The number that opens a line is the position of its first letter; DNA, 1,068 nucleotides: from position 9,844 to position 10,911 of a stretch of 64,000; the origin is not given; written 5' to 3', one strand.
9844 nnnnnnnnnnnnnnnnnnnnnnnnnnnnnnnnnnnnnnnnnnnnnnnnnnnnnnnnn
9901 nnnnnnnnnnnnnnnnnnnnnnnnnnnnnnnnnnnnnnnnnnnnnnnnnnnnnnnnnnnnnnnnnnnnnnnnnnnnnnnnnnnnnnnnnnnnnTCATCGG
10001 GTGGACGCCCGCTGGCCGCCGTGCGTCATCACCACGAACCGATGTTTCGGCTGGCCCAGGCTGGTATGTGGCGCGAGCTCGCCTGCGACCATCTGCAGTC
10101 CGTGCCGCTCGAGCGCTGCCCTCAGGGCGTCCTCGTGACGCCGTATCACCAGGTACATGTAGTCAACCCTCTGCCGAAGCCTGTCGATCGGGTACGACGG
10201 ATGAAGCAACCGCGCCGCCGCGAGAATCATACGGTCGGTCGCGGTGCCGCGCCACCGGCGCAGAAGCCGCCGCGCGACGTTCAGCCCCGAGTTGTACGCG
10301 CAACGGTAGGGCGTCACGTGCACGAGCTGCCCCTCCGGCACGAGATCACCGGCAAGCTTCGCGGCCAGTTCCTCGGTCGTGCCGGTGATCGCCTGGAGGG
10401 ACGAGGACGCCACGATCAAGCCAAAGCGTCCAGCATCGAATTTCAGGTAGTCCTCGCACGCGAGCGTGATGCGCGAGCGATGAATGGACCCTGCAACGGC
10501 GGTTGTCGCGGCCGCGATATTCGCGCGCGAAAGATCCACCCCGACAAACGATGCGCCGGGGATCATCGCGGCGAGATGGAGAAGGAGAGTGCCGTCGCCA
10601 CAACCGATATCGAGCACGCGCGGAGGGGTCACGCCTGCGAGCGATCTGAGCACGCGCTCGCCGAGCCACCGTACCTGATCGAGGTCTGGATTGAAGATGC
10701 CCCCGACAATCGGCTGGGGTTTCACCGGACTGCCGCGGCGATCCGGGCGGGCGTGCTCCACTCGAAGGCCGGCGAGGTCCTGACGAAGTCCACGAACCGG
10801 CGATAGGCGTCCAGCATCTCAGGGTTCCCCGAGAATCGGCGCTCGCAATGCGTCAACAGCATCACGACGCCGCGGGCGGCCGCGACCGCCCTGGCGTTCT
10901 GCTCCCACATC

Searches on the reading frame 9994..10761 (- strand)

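Call 67: search_protein_families(library=pfam, proteins=[window:9994-10761:-], max_evalue=0.1)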
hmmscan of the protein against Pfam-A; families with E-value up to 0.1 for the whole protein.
window:9994-10761:- (255 aa): 15 families
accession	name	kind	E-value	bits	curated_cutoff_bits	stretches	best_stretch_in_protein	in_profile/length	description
PF08242.18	Methyltransf_12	-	4.7e-13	50.1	30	1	50-145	1-97/98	Methyltransferase domain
PF13489.12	Methyltransf_23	-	1.1e-12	48.5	27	1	39-175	15-137/164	Methyltransferase domain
PF13649.12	Methyltransf_25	-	7.9e-12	46.2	27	1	49-144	1-97/97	Methyltransferase domain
PF08241.18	Methyltransf_11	-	2.8e-08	34.7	21.2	1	50-147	1-94/95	Methyltransferase domain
PF13847.12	Methyltransf_31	-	9.2e-08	32.3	27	1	48-125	6-87/145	Methyltransferase domain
PF05175.20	MTS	-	2.5e-06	27.7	23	1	47-160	33-150/170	Methyltransferase small domain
PF02390.23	Methyltransf_4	-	4.7e-06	26.6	24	1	47-92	3-48/173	Putative methyltransferase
PF07021.18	MetW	-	1.4e-05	25.3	21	1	48-127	16-90/193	Methionine biosynthesis protein MetW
PF02353.26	CMAS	-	4.7e-05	23.3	27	1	48-126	65-141/273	Mycolic acid cyclopropane synthetase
PF24675.1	NpmA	-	0.0016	18.2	60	1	49-86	27-64/214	16S rRNA (adenine(1408)-N(1))-methyltransferase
PF06325.19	PrmA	-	0.0061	16.5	22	1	48-126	164-240/296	Ribosomal protein L11 methyltransferase (PrmA)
PF23525.1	Methyltransf_36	-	0.0066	16.1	27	1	46-71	41-66/268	AprA MT2-like domain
PF10017.15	Methyltransf_33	-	0.049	13.1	23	1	47-107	63-126/304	Histidine-specific methyltransferase, SAM-dependent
PF08003.17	Methyltransf_9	-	0.059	12.8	23.8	1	32-80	102-149/315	Protein of unknown function (DUF1698)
PF05724.17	TPMT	-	0.063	13.4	26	1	26-87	18-77/218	Thiopurine S-methyltransferase (TPMT)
